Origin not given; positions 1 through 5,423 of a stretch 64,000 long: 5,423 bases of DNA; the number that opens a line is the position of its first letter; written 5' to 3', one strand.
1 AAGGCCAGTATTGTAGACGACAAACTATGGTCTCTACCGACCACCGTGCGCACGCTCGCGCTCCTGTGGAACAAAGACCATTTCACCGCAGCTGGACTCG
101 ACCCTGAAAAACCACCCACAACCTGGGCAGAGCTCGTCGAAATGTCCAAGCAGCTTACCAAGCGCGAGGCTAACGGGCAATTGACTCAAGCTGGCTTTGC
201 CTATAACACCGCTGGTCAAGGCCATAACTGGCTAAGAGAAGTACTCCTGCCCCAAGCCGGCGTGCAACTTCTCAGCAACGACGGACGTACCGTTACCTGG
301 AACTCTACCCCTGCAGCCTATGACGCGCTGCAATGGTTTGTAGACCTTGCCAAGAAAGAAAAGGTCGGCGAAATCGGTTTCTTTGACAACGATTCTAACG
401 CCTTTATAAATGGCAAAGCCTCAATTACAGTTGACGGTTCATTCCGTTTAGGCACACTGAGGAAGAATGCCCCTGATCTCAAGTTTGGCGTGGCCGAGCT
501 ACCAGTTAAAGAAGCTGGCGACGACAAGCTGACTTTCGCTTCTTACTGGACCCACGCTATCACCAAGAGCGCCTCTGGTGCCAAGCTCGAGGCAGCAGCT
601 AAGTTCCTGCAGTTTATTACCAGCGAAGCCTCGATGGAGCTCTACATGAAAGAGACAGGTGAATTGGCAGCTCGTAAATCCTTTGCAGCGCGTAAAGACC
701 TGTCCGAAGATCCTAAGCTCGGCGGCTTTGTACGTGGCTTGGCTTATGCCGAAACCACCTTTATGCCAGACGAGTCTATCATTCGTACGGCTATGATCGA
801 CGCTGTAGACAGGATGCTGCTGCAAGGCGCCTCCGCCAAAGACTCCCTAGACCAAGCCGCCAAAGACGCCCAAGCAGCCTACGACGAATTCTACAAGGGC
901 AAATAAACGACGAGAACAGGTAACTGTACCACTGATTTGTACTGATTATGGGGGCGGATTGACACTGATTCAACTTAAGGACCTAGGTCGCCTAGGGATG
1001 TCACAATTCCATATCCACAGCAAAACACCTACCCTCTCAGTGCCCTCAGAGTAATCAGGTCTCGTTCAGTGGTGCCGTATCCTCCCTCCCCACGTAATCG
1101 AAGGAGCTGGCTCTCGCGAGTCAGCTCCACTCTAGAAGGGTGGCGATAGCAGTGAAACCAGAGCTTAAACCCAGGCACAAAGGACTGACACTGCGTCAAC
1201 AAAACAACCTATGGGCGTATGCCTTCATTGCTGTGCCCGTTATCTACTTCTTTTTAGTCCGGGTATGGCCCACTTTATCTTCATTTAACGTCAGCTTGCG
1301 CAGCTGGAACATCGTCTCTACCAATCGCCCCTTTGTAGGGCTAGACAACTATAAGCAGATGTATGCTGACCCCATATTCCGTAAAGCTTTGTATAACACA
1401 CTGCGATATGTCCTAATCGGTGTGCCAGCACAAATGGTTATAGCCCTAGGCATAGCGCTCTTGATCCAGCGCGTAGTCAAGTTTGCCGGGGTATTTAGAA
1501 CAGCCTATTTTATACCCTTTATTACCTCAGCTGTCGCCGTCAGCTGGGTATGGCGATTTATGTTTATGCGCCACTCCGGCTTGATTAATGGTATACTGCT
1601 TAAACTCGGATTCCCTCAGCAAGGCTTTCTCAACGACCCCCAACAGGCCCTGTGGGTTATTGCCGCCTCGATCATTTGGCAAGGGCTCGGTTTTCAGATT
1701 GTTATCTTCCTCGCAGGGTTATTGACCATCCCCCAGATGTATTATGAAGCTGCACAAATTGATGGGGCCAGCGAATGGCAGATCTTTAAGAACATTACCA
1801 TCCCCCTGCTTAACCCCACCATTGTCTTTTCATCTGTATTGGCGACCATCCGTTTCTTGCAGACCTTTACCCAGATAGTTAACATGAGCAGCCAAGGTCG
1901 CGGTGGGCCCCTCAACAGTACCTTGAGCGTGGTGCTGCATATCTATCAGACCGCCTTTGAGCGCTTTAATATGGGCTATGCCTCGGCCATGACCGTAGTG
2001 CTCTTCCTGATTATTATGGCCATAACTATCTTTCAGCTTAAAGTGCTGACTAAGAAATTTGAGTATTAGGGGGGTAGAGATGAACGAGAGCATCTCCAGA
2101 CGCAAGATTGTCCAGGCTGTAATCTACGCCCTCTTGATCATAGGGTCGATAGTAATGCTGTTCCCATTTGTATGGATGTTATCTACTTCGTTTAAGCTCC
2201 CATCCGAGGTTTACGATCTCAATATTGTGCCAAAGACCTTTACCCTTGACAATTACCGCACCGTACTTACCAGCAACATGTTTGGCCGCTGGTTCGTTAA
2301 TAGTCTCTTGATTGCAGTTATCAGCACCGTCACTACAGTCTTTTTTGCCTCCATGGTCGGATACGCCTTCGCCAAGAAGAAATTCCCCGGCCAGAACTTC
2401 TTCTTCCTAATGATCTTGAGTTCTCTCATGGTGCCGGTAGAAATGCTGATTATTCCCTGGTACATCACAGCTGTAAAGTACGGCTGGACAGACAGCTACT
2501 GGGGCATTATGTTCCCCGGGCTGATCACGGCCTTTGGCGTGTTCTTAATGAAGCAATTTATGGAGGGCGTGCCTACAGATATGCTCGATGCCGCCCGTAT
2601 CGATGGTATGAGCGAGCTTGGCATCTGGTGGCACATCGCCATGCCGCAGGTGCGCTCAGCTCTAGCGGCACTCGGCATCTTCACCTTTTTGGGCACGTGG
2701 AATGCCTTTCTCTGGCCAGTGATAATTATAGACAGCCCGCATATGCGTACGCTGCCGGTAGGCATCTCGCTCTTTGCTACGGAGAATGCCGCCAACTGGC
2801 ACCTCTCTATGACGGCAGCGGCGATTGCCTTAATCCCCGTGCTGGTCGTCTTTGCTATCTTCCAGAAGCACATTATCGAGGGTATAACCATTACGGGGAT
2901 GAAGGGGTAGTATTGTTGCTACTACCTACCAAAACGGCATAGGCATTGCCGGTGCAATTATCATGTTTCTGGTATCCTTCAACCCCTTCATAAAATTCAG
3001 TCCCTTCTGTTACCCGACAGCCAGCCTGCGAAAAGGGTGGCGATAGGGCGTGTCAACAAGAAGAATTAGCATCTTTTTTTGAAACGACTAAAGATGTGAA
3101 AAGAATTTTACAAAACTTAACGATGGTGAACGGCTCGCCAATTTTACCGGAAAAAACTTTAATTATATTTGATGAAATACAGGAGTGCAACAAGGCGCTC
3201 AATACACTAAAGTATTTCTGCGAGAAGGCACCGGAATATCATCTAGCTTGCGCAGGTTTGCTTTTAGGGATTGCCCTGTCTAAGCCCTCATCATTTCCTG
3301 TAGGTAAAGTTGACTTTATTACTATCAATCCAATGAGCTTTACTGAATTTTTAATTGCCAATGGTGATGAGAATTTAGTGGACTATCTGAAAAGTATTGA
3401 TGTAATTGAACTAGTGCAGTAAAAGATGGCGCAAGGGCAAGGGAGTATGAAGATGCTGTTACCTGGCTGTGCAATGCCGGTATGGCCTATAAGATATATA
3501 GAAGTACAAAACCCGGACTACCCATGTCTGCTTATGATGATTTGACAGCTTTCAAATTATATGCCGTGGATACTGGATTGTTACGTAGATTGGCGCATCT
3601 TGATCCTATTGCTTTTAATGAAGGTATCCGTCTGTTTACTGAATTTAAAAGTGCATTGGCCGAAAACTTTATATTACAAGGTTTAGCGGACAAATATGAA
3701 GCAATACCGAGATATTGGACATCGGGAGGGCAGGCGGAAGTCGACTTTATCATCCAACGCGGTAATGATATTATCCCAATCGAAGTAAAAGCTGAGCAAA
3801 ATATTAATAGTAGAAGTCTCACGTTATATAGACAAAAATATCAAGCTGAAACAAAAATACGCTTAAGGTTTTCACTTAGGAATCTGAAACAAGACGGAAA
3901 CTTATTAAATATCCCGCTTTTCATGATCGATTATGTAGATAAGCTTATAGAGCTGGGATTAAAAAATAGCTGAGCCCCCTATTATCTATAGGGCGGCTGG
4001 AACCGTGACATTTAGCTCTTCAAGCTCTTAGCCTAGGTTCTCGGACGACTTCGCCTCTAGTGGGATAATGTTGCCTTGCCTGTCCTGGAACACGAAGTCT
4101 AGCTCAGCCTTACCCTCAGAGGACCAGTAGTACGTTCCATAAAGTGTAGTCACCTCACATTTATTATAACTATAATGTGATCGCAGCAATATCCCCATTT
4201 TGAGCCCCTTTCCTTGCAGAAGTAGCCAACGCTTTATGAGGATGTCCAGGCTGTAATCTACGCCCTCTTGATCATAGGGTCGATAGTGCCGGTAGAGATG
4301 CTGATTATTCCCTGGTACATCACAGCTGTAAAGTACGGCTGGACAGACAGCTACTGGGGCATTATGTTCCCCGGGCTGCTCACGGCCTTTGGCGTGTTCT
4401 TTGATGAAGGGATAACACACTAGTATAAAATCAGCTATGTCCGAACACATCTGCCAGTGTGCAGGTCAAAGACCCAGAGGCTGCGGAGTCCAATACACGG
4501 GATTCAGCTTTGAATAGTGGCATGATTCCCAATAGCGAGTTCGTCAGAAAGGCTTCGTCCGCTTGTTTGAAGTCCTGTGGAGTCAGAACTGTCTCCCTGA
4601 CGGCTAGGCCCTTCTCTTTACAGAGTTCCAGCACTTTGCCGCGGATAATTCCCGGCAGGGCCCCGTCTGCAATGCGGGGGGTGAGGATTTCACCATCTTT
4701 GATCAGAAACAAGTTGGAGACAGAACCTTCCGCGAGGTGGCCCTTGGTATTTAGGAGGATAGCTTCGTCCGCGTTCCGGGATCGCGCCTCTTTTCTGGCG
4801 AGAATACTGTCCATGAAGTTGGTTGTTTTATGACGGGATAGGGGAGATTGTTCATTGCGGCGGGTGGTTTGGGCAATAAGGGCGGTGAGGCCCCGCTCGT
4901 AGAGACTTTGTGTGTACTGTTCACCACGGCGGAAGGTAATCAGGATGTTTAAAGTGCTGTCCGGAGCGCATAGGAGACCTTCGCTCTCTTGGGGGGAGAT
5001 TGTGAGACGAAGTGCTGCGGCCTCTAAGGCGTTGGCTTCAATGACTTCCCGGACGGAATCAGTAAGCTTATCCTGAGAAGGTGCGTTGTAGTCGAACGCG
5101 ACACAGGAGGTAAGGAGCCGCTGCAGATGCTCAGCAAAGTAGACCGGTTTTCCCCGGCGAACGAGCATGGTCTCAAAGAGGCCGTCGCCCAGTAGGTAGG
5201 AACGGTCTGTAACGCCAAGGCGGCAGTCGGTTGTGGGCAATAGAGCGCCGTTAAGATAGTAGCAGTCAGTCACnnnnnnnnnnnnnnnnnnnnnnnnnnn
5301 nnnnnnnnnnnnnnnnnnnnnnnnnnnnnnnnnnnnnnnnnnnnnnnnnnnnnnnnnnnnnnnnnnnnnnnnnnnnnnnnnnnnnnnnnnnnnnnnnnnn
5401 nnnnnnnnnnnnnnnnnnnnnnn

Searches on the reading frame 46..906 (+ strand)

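Call 30: search_protein_families(library=pfam, proteins=[window:46-906:+], max_evalue=0.00001)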
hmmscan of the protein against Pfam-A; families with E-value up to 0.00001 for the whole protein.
window:46-906:+ (286 aa): 2 families
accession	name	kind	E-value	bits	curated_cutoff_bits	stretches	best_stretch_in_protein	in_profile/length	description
PF13416.11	SBP_bac_8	-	3.3e-19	70.2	27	1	3-225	94-277/279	Bacterial extracellular solute-binding protein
PF01547.30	SBP_bac_1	-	2.4e-17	64.3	26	1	3-197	111-306/307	Bacterial extracellular solute-binding protein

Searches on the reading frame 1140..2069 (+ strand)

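Call 30: search_protein_families(library=pfam, proteins=[window:1140-2069:+], max_evalue=0.00001)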
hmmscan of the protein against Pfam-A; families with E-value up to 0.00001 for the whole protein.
window:1140-2069:+ (309 aa): 1 family
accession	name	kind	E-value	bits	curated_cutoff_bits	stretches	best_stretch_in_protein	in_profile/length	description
PF00528.27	BPD_transp_1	-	1.1e-15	58.2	26.4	1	156-303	41-178/184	Binding-protein-dependent transport system inner membrane component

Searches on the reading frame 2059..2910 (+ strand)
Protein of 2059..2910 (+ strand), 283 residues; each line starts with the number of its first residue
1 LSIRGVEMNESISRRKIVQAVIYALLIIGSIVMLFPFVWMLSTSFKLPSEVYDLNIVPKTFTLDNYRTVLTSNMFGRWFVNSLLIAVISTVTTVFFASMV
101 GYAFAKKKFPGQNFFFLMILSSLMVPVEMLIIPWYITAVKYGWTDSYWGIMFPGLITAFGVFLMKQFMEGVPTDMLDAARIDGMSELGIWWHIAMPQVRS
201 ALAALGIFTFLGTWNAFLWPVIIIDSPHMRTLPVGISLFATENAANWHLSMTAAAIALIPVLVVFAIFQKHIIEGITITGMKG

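Call 30: search_protein_families(library=pfam, proteins=[window:2059-2910:+], max_evalue=0.00001)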
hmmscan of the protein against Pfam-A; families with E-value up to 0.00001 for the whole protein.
window:2059-2910:+ (283 aa): 1 family
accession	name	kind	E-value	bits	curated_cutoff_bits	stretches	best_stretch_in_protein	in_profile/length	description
PF00528.27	BPD_transp_1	-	2.5e-16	60.4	26.4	1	99-273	3-179/184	Binding-protein-dependent transport system inner membrane component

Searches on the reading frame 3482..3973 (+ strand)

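Call 30: search_protein_families(library=pfam, proteins=[window:3482-3973:+], max_evalue=0.00001)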
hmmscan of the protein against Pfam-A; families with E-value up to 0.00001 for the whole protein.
window:3482-3973:+ (163 aa): 1 family
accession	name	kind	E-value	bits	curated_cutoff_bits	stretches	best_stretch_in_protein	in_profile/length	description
PF13635.12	DUF4143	-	4.1e-21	75.8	28.1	1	2-104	57-159/160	Domain of unknown function (DUF4143)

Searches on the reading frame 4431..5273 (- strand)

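Call 30: search_protein_families(library=pfam, proteins=[window:4431-5273:-], max_evalue=0.00001)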
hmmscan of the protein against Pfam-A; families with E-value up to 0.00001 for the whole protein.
window:4431-5273:- (280 aa): 1 family
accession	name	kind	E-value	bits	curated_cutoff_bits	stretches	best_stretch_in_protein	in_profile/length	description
PF01063.24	Aminotran_4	-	8.5e-64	215.9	28.5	1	31-252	1-219/223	Amino-transferase class IV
